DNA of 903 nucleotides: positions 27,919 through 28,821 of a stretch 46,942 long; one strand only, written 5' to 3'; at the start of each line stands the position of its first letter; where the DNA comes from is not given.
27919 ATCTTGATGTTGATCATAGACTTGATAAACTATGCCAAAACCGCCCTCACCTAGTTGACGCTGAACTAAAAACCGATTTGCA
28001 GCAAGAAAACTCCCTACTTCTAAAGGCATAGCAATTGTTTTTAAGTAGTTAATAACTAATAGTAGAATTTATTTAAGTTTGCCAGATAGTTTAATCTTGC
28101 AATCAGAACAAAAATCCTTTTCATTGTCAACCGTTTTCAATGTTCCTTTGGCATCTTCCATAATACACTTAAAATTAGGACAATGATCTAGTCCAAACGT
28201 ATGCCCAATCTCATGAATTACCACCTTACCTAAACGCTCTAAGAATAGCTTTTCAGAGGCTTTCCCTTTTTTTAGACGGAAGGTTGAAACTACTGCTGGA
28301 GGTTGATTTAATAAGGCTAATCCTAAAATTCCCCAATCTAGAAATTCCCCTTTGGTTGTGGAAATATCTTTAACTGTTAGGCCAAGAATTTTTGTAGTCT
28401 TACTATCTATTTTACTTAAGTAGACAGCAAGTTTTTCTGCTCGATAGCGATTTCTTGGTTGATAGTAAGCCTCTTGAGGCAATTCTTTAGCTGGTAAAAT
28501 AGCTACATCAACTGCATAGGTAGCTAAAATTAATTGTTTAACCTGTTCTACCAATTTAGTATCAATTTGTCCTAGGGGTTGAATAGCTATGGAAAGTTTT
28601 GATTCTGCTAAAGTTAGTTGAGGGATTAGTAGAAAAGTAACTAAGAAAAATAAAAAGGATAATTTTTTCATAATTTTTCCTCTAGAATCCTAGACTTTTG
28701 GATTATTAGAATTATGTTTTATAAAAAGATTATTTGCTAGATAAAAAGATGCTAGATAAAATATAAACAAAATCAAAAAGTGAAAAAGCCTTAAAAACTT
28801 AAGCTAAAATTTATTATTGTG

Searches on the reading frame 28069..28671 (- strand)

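Call 11: search_protein_families(library=pfam, proteins=[window:28069-28671:-])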
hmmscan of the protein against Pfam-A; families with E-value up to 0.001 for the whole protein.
window:28069-28671:- (200 aa): 4 families
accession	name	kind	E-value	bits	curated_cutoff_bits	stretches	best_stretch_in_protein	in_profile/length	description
PF07998.17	Peptidase_M54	-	1.6e-16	61.3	24.4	1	65-195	57-192/194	Peptidase family M54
PF16313.11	DUF4953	-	0.00014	21.6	24.2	1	137-163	3-29/316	Met-zincin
PF00413.30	Peptidase_M10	-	0.00019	21.8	24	1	147-173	108-134/159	Matrixin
PF13582.12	Reprolysin_3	-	0.00054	20.9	22.4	1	144-163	107-122/123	Metallo-peptidase family M12B Reprolysin-like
